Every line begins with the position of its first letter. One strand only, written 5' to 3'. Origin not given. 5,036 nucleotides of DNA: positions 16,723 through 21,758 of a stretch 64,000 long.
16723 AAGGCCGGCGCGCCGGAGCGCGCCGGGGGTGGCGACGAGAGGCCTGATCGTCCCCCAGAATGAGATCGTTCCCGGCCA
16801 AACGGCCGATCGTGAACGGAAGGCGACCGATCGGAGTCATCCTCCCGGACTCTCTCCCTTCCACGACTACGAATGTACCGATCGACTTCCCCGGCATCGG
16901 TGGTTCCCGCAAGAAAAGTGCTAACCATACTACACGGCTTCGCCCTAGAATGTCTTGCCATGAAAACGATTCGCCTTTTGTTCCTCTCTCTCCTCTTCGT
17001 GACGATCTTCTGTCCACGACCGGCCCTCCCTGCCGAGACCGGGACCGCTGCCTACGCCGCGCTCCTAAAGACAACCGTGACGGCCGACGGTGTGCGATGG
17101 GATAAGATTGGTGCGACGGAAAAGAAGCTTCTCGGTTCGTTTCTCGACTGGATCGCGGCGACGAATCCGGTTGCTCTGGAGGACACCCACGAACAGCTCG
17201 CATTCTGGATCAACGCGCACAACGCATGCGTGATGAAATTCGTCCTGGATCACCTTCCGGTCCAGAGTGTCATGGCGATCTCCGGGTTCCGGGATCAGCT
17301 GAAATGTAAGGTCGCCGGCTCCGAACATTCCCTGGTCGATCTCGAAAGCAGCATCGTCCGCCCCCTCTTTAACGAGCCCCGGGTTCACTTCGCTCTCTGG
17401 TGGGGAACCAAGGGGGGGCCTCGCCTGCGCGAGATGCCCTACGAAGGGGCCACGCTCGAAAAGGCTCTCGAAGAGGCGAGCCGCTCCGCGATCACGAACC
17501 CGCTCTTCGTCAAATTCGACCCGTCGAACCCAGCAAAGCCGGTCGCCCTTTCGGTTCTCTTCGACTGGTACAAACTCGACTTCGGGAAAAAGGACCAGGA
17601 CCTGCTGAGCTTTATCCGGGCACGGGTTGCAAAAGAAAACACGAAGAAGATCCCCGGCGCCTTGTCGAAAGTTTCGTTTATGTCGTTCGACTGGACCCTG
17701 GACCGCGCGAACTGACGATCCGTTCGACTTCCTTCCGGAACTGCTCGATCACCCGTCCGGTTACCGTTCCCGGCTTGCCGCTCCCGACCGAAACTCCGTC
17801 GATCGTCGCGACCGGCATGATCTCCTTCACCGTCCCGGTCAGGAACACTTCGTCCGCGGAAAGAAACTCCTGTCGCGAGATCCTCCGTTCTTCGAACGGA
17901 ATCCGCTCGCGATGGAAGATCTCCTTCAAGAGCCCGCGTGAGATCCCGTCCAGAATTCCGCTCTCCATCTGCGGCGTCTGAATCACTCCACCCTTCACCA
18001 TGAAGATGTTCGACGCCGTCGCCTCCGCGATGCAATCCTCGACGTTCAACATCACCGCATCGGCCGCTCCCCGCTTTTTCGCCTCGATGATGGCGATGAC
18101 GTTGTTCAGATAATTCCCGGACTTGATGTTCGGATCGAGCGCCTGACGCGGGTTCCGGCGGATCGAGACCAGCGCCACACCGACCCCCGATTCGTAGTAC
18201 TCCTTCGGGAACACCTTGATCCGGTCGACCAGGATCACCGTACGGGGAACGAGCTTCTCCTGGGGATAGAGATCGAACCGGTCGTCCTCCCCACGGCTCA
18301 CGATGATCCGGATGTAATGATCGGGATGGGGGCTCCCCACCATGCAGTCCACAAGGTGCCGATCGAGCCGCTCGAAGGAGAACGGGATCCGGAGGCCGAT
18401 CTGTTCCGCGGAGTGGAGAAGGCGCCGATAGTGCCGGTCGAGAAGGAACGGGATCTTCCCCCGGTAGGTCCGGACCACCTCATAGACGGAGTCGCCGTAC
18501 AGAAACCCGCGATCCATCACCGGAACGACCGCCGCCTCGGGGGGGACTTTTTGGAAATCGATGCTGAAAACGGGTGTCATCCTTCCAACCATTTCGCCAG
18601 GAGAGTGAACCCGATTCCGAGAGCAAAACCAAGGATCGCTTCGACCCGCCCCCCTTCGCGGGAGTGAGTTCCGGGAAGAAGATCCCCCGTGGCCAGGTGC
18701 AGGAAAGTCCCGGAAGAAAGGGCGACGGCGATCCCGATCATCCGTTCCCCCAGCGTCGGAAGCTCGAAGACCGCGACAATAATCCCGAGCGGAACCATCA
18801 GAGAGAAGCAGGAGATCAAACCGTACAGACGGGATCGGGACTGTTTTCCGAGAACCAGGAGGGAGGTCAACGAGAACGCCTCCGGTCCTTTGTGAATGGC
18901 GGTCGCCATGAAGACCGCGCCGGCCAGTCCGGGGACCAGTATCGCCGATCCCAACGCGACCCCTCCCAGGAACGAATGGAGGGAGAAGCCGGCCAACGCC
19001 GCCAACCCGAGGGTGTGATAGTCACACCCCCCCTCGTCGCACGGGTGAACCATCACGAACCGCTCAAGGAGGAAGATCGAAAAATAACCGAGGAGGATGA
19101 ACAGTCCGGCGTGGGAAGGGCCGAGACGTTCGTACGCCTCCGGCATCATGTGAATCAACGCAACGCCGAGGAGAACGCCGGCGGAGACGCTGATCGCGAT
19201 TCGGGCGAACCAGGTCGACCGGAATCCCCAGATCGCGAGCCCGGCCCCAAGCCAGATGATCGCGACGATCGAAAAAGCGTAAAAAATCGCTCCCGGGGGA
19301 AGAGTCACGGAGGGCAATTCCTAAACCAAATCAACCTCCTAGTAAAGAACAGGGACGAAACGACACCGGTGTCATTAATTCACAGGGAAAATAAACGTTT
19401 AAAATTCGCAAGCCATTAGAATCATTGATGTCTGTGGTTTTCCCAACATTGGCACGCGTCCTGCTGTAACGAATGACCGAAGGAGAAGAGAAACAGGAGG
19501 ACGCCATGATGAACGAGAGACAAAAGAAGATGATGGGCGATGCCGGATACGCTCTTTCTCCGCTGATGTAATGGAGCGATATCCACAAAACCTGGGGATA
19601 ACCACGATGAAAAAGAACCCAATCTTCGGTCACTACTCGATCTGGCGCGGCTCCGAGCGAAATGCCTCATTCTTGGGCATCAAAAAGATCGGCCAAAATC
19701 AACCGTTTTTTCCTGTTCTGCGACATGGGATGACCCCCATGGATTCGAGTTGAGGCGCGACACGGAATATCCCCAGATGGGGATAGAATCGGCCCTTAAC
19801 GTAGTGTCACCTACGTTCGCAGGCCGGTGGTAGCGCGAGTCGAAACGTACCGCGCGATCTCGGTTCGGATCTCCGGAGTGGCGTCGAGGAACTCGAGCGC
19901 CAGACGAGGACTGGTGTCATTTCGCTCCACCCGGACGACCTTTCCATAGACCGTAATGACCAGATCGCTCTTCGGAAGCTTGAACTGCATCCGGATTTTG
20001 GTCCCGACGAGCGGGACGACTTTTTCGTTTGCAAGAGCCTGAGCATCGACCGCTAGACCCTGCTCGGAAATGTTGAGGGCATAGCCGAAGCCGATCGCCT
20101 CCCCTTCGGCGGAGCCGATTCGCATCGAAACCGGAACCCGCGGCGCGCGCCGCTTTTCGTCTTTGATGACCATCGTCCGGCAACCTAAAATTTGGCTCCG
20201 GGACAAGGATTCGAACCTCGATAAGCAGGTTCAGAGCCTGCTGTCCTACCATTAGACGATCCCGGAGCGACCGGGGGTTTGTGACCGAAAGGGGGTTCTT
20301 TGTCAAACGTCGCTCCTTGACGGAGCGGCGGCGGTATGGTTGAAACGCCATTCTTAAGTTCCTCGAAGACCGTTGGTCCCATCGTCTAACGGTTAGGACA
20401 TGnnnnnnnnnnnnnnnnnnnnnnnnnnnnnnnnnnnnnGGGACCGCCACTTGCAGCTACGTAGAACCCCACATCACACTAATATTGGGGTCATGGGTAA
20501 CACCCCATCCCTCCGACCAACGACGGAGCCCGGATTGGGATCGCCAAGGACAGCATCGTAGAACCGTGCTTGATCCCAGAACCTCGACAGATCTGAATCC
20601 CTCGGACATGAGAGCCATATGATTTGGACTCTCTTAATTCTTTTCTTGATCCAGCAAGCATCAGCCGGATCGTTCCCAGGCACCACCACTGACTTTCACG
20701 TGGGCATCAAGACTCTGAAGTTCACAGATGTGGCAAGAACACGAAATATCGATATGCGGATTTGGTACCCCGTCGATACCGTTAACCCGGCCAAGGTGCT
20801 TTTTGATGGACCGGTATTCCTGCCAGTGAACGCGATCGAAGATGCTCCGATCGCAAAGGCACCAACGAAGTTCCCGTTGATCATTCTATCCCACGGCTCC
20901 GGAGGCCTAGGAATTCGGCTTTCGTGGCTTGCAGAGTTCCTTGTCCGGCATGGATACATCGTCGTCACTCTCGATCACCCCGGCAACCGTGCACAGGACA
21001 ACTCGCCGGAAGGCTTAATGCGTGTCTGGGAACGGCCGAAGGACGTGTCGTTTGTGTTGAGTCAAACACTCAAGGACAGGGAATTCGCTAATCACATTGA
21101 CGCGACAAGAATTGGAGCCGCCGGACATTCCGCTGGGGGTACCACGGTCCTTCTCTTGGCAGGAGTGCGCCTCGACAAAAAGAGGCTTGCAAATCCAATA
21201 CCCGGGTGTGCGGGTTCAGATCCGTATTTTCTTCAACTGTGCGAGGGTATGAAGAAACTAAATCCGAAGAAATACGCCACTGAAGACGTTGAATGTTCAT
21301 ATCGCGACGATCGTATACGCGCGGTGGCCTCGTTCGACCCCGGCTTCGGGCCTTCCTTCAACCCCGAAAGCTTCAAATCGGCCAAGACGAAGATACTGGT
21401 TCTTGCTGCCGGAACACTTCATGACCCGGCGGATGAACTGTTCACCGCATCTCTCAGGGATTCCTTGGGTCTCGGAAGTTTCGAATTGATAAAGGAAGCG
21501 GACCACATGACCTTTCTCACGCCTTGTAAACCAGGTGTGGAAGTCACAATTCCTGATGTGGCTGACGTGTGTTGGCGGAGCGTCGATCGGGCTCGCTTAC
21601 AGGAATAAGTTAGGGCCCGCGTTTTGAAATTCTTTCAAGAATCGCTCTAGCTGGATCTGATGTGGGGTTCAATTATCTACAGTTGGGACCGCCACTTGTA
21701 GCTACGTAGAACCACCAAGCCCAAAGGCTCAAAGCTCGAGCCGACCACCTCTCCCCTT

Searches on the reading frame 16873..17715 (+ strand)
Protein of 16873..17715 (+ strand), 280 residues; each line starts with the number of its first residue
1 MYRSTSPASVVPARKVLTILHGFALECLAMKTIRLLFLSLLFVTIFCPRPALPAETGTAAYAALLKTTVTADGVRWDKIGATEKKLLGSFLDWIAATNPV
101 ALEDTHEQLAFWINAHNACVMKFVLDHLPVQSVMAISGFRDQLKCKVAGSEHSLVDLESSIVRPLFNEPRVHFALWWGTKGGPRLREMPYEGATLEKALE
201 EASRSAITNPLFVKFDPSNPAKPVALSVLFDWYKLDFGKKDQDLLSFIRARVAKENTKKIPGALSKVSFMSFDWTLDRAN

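Call 10: search_protein_families(library=pfam, proteins=[window:16873-17715:+], max_evalue=0.001)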
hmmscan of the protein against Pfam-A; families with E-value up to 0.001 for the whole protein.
window:16873-17715:+ (280 aa): 1 family
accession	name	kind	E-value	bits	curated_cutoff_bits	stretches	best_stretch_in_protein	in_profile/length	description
PF04784.19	DUF547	-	2.6e-20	73.1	27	1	105-204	6-122/125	Protein of unknown function, DUF547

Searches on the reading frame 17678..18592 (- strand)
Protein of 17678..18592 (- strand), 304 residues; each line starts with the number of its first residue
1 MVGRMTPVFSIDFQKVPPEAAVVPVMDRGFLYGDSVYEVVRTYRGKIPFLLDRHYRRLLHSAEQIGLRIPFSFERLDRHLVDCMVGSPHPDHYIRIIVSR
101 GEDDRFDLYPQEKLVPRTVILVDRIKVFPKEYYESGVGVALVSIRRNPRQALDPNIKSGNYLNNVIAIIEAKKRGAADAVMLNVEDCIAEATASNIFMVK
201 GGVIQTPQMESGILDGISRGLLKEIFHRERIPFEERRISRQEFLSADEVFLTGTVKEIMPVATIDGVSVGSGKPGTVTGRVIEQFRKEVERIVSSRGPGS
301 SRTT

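Call 10: search_protein_families(library=pfam, proteins=[window:17678-18592:-], max_evalue=0.001)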
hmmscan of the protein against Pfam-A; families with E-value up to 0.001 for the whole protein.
window:17678-18592:- (304 aa): 1 family
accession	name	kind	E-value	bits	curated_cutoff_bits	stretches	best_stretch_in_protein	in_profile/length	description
PF01063.24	Aminotran_4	-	2.9e-53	181.4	28.5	1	36-264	2-223/223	Amino-transferase class IV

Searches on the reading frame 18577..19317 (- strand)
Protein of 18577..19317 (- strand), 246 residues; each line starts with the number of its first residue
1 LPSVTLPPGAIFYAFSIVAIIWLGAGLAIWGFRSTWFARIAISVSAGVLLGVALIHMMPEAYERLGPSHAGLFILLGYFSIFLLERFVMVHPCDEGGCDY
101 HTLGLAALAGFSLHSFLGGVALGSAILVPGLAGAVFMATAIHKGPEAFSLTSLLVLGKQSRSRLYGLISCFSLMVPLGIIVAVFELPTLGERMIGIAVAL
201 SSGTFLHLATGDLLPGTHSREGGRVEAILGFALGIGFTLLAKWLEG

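Call 10: search_protein_families(library=pfam, proteins=[window:18577-19317:-], max_evalue=0.001)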
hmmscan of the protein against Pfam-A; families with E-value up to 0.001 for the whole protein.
window:18577-19317:- (246 aa): 1 family
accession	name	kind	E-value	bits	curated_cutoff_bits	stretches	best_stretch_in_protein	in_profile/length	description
PF02535.28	Zip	-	2.3e-23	83.4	35.1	2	99-240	173-321/323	ZIP Zinc transporter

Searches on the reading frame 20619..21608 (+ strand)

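Call 10: search_protein_families(library=pfam, proteins=[window:20619-21608:+], max_evalue=0.001)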
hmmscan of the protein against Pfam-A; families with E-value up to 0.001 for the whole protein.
window:20619-21608:+ (329 aa): 5 families
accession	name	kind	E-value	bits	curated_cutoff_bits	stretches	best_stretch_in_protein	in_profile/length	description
PF03403.19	PAF-AH_p_II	-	1.8e-09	37.1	20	1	72-125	88-140/372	Platelet-activating factor acetylhydrolase, isoform II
PF12697.13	Abhydrolase_6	-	4.7e-07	31.1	26.3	1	88-302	1-211/217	Alpha/beta hydrolase family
PF12740.14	PETase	-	6.5e-06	26.2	28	1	85-181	54-143/263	PET hydrolase-like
PF12146.15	Hydrolase_4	-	0.00019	21.3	27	1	87-181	6-94/239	Serine aminopeptidase, S33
PF00561.26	Abhydrolase_1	-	0.00026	21.2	25.8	1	86-187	1-91/245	alpha/beta hydrolase fold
